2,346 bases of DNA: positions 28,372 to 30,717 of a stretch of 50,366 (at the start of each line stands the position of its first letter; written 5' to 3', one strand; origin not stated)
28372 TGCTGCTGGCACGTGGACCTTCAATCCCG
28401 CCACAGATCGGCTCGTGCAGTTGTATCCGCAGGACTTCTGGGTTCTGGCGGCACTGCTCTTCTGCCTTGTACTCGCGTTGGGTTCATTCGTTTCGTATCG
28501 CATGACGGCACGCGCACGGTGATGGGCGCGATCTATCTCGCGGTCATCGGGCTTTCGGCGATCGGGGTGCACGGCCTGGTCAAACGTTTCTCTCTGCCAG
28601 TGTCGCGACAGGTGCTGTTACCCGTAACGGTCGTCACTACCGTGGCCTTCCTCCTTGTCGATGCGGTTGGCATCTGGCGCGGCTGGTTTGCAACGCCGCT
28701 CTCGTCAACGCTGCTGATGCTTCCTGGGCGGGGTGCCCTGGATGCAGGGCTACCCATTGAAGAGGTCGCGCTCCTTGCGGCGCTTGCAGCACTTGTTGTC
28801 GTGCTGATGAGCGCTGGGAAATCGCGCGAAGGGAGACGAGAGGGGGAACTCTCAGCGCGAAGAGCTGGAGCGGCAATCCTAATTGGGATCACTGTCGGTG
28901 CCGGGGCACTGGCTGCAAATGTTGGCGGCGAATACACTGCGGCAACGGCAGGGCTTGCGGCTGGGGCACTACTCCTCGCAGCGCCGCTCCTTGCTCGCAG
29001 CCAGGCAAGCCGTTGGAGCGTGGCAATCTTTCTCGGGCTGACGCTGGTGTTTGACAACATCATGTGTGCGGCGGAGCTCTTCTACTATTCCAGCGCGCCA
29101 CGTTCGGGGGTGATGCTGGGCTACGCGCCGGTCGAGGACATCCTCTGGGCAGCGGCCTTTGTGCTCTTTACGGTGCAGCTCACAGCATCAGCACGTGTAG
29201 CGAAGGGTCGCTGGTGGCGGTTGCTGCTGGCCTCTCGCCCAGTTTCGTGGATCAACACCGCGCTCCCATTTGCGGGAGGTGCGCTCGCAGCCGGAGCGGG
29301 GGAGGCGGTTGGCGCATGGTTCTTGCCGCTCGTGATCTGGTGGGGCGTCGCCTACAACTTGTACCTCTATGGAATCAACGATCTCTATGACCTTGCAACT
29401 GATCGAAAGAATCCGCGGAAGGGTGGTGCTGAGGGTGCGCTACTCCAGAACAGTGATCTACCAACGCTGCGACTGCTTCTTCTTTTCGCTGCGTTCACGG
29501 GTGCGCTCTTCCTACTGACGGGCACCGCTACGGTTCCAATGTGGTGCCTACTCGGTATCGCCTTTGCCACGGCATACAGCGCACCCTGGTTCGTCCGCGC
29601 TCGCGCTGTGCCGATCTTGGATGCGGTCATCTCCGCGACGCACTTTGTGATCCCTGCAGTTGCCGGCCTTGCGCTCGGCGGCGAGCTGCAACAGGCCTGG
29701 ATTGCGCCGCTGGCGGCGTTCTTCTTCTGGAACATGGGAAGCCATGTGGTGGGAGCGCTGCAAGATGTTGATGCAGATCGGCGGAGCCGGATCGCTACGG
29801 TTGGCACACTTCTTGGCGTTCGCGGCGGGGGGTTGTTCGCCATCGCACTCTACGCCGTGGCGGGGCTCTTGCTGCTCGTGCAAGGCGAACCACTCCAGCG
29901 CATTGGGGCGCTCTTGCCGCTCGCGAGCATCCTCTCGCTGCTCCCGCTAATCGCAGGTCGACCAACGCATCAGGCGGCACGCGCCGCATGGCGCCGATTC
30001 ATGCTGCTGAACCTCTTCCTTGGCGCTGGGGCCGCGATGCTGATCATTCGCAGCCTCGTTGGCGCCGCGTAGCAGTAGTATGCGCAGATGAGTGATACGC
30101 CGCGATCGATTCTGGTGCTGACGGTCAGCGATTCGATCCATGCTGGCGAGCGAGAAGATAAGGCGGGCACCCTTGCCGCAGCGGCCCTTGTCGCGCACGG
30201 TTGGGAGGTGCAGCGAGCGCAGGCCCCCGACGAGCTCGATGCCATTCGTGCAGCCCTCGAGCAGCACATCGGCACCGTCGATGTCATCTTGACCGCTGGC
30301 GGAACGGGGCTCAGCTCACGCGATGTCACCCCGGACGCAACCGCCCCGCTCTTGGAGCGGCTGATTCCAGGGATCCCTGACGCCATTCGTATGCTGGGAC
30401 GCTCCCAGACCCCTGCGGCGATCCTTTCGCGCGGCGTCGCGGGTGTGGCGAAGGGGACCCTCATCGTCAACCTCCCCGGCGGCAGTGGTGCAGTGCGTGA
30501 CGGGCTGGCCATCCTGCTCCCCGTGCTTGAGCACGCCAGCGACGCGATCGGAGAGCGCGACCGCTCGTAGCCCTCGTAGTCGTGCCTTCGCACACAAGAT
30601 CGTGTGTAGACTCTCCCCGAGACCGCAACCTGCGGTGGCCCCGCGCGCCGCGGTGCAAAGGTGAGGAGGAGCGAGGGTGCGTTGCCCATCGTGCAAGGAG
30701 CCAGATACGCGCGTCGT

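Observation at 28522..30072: Single-polypeptide fusion of both lycopene-cyclase half-domains with a CrtEb-type lycopene elongase (predicted one-protein cyclic C50 carotenoid module)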

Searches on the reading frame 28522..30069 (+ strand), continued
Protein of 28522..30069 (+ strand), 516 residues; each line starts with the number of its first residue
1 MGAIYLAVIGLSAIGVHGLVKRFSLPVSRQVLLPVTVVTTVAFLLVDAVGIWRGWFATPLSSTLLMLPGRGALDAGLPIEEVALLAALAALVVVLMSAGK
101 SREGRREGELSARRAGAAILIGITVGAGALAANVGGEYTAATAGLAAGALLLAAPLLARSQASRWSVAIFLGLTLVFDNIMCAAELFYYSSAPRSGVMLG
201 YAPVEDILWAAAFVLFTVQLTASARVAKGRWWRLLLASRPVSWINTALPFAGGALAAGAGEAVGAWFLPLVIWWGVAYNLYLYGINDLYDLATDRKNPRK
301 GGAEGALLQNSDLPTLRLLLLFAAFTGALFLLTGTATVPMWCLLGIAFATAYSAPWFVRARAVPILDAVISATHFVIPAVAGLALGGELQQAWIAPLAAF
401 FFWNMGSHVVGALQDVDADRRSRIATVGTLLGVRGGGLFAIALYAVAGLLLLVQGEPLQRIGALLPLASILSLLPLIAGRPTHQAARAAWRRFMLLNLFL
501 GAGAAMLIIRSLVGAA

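Call 57: search_protein_families(library=ncbifam, proteins=[P0065, P0053], max_evalue=1e-10)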
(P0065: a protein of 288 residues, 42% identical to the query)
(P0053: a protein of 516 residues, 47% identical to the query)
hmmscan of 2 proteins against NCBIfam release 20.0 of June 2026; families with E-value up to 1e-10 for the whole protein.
P0065 (288 aa): 3 families
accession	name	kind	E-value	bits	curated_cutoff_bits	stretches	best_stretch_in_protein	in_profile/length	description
NF009608.0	PRK13105.1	equivalog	1.6e-125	418.1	217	1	5-284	9-288/291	prenyltransferase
NF010119.0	PRK13595.1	equivalog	6.6e-48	163.7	248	1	6-283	13-284/292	prenyltransferase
NF009516.0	PRK12875.1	equivalog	2.5e-43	148.2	205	1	6-283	18-287/292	prenyltransferase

P0053 (516 aa): 3 families
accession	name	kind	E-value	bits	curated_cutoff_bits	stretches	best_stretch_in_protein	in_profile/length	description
NF009608.0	PRK13105.1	equivalog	2.4e-59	200.9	217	1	234-514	11-289/291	prenyltransferase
NF010119.0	PRK13595.1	equivalog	3.8e-33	115.2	248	1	234-489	14-262/292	prenyltransferase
NF009516.0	PRK12875.1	equivalog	3e-32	111.8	205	1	235-506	20-281/292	prenyltransferase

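Call 58: fold_search(model_id=the predicted structure, library=pdb)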
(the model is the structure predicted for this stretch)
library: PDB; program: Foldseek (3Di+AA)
matches with E <= 10: 520; with E <= 0.001: 12
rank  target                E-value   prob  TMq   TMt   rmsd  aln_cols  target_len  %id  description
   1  4tq4_D                1.0e-05  1.00  0.38  0.64   6.1       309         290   17  Structure of a UbiA homolog from Archaeoglobus fulgidus bound to DMAPP and Mg2+ (released 2014-07-16)
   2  4tq4_C                1.2e-05  1.00  0.39  0.65   5.6       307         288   18  Structure of a UbiA homolog from Archaeoglobus fulgidus bound to DMAPP and Mg2+ (released 2014-07-16)
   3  4tq3_B                1.7e-05  1.00  0.37  0.63   6.1       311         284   19  Structure of a UbiA homolog from Archaeoglobus fulgidus bound to GPP and Mg2+ (released 2014-07-16)
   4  4tq3_A                1.9e-05  1.00  0.37  0.62   6.1       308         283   18  Structure of a UbiA homolog from Archaeoglobus fulgidus bound to GPP and Mg2+ (released 2014-07-16)
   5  4tq4_A                2.1e-05  1.00  0.37  0.63   5.9       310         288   19  Structure of a UbiA homolog from Archaeoglobus fulgidus bound to DMAPP and Mg2+ (released 2014-07-16)
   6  4tq4_B                3.5e-05  1.00  0.41  0.68   5.0       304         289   19  Structure of a UbiA homolog from Archaeoglobus fulgidus bound to DMAPP and Mg2+ (released 2014-07-16)
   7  4od4_A                4.9e-05  1.00  0.39  0.67   5.1       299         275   19  Apo structure of a UbiA homolog from Aeropyrum pernix K1 (released 2014-03-19)
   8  4tq5                  5.1e-05  1.00  0.38  0.65   5.5       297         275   20  Structure of a UbiA homolog from Archaeoglobus fulgidus (released 2014-07-16)
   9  4tq6_B                5.5e-05  1.00  0.32  0.56   7.2       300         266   19  Structure of a UbiA homolog from Archaeoglobus fulgidus bound to Cd2+ (released 2014-07-16)
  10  4od5_A                6.0e-05  1.00  0.39  0.68   5.1       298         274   19  Substrate-bound structure of a UbiA homolog from Aeropyrum pernix K1 (released 2014-03-19)
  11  4tq6_A                7.1e-05  1.00  0.37  0.65   6.1       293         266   20  Structure of a UbiA homolog from Archaeoglobus fulgidus bound to Cd2+ (released 2014-07-16)
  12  6m31_A                8.4e-05  1.00  0.39  0.65   5.4       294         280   16  Structural and Functional Insights into an Archaeal Lipid Synthase (released 2021-02-03)
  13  8j8k_A                1.8e-03  1.00  0.33  0.52   7.4       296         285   16  Membrane bound PRTase, C3 symmetry, acceptor bound (released 2024-02-07)
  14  8j8j_A                2.9e-03  1.00  0.36  0.58   6.6       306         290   17  Membrane bound PRTase, C3 symmetry, donor bound (released 2024-02-07)
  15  5xn5_A                3.0e-03  1.00  0.30  0.48  11.9       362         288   15  Homo-dimer crystal structure of geranylgeranyl diphosphate synthases 1 from Oryza sativa (released 2017-06-21)
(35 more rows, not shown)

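Call 66: find_homologous_proteins(query=L085:6561-7400:+, max_evalue=1e-20)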
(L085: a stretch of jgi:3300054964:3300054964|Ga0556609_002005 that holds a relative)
Query L085:6561-7400:+ (280 aa): 1230 proteins with E <= 1e-20 among 8000 candidates; the best 120 are listed.
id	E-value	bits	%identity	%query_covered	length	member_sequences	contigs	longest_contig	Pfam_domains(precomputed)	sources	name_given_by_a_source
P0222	6.5e-181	618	100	100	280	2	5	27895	PF00494.25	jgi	jgi:phytoene synthase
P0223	1.8e-100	354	66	94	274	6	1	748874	PF00494.25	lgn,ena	-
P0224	1.8e-97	344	62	95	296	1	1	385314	PF00494.25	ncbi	-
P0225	1.9e-97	344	64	86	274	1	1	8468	PF00494.25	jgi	jgi:phytoene synthase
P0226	9.7e-97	342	64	95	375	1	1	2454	PF00494.25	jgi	jgi:15-cis-phytoene synthase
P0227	7.0e-95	336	62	93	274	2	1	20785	PF00494.25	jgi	jgi:15-cis-phytoene synthase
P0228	5.6e-94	333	63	94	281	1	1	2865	PF00494.25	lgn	-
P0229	1.9e-93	331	64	86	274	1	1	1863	PF00494.25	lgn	-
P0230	2.9e-93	330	63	86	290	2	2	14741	PF00494.25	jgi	jgi:phytoene synthase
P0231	7.1e-93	329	63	90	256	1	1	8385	PF00494.25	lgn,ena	-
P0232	1.1e-91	325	60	93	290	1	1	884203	PF00494.25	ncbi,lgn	-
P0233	1.3e-91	325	63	93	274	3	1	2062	PF00494.25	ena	-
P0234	1.6e-91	325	61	93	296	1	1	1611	PF00494.25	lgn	-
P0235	2.6e-91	324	64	86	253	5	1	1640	PF00494.25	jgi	jgi:15-cis-phytoene synthase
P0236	2.1e-89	318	60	94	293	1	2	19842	PF00494.25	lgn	-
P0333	7.3e-66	241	50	97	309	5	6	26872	PF00494.25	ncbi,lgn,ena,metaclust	ncbi:MAG: phytoene/squalene synthase family protein [Chloroflexota bacterium]|metaclust:\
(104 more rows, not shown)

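Call 67: find_encoding_contigs(protein=P0333, flank=8000, max_places=6)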
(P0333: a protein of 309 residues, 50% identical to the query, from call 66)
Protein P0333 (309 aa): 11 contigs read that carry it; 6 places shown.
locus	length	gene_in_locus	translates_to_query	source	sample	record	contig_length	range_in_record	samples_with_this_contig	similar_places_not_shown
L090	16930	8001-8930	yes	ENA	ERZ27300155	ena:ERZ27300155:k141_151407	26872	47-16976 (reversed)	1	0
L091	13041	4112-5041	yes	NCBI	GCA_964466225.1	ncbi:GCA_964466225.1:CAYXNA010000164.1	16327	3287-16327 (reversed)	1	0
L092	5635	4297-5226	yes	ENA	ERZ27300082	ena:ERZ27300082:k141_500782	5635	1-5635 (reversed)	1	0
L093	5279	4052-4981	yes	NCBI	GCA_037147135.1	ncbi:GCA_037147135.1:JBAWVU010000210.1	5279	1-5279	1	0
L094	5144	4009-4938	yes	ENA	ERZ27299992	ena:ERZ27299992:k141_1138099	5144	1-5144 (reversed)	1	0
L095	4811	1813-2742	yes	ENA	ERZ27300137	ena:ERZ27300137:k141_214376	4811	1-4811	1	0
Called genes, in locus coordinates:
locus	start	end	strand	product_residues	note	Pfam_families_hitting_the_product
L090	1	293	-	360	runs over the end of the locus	PF00924:MS_channel_2nd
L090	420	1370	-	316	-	PF00924:MS_channel_2nd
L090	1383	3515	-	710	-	PF13534:Fer4_17 (faint), PF12838:Fer4_7 (faint), PF13183:Fer4_8, PF13187:Fer4_9, PF13237:Fer4_10, PF13484:Fer4_16 (faint), PF02754:CCG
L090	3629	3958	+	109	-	-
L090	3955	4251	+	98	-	PF18916:Lycopene_cyc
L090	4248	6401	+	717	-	PF01040:UbiA, PF00535:Glycos_transf_2, PF13641:Glyco_tranf_2_3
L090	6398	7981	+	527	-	PF01266:DAO, PF01593:Amino_oxidase, PF13450:NAD_binding_8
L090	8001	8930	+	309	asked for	PF00494:SQS_PSY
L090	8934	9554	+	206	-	PF02660:G3P_acyltransf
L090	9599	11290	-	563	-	PF05960:DUF885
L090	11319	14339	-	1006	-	PF27126:NmeDI_C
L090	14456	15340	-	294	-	PF13432:TPR_16 (weak), PF00515:TPR_1 (weak), PF07719:TPR_2 (weak), PF13181:TPR_8 (weak)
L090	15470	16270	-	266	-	-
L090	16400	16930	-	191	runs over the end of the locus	?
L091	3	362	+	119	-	?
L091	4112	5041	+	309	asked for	PF00494:SQS_PSY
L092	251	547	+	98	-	PF18916:Lycopene_cyc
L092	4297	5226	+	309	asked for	PF00494:SQS_PSY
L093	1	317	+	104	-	PF18916:Lycopene_cyc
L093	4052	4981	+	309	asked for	PF00494:SQS_PSY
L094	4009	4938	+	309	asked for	PF00494:SQS_PSY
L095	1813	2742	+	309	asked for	PF00494:SQS_PSY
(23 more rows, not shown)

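Call 71: search_protein_families(library=pfam, proteins=[L018:48-1910:-, L018:1988-2971:-, L018:2991-3872:-, L018:3872-4861:-, L018:5132-5869:-, L018:5896-7539:+, L018:7590-8777:+, L018:9291-10505:-, L018:11302-12282:+, L018:12350-13294:+], max_evalue=0.0001)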
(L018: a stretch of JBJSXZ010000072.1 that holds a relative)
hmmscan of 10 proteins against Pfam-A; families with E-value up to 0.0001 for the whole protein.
L018:48-1910:- (620 aa): 3 families
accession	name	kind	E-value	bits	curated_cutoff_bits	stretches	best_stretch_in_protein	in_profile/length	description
PF00664.28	ABC_membrane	-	5.9e-46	157.8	28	1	46-321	2-274/274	ABC transporter transmembrane region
PF00005.33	ABC_tran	-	3.7e-31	109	25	1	396-544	2-137/137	ABC transporter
PF02463.25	SMC_N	-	6.4e-08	32.7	40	0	436-584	111-209/220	RecF/RecN/SMC N terminal domain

L018:1988-2971:- (327 aa): 1 family
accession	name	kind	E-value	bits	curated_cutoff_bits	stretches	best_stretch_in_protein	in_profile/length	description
PF00149.33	Metallophos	-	2.1e-06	28.7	21.5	1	96-248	32-191/191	Calcineurin-like phosphoesterase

L018:2991-3872:- (293 aa): 1 family
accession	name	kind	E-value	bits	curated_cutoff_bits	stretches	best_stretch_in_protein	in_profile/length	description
PF00132.30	Hexapep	-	3.2e-11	42.8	27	1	233-267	1-35/36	Bacterial transferase hexapeptide (six repeats)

L018:3872-4861:- (329 aa): 1 family
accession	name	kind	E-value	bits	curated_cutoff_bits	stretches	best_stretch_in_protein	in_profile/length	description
PF00291.31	PALP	-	4.6e-76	256.4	35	1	14-307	3-295/295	Pyridoxal-phosphate dependent enzyme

L018:5132-5869:- (245 aa): 1 family
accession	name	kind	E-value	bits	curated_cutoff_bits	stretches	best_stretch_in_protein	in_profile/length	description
PF01036.24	Bac_rhodopsin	-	3.1e-37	128.7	24.6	1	13-239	7-222/224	Bacteriorhodopsin-like protein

L018:5896-7539:+ (548 aa): 2 families
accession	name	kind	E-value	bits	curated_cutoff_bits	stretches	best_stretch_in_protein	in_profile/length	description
PF01040.23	UbiA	-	1.1e-15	58.1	34.2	1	284-528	6-246/250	UbiA prenyltransferase family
PF18916.5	Lycopene_cyc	-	1.4e-06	29.2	27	1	173-253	4-87/92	Lycopene cyclase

L018:7590-8777:+ (396 aa): 2 families
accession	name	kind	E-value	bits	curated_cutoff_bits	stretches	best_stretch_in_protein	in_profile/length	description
PF06965.17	Na_H_antiport_1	-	4e-123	411.4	23.5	1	9-381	2-374/374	Na+/H+ antiporter 1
PF00999.27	Na_H_Exchanger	-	2.1e-10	40.5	26.2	1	103-360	80-344/375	Sodium/hydrogen exchanger, transmembrane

L018:9291-10505:- (404 aa): 2 families
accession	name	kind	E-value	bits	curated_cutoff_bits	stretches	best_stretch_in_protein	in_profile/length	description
PF02518.31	HATPase_c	-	4.3e-31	108.1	26.4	1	294-403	1-109/111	Histidine kinase-, DNA gyrase B-, and HSP90-like ATPase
PF00512.31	HisKA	-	2e-13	50.6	26.9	1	178-247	2-66/66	His Kinase A (phospho-acceptor) domain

L018:11302-12282:+ (327 aa): 1 family
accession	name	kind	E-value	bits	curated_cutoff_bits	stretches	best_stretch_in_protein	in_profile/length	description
PF12849.12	PBP_like_2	-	2.9e-25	90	27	1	27-295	4-264/267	PBP superfamily domain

L018:12350-13294:+ (315 aa): 1 family
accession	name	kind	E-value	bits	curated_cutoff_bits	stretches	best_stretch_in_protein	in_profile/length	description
PF00528.27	BPD_transp_1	-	2.4e-16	60.4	26.4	1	106-309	1-181/184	Binding-protein-dependent transport system inner membrane component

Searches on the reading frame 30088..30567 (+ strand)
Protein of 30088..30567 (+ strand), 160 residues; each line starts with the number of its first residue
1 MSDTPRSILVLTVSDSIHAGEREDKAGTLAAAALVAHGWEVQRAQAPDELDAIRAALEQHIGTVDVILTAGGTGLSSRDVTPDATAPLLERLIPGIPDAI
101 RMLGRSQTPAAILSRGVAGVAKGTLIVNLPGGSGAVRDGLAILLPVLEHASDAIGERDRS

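Call 3: search_protein_families(library=pfam, proteins=[window:30088-30567:+], max_evalue=0.01)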
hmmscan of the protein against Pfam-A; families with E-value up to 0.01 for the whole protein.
window:30088-30567:+ (160 aa): 2 families
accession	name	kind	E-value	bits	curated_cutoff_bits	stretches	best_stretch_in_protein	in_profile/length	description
PF00994.29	MoCF_biosynth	-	4.6e-29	101.4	26.6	1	10-149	2-144/144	Probable molybdopterin binding domain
PF19939.4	DUF6401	-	0.0034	18.3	29.2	0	53-107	3-52/82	Family of unknown function (DUF6401)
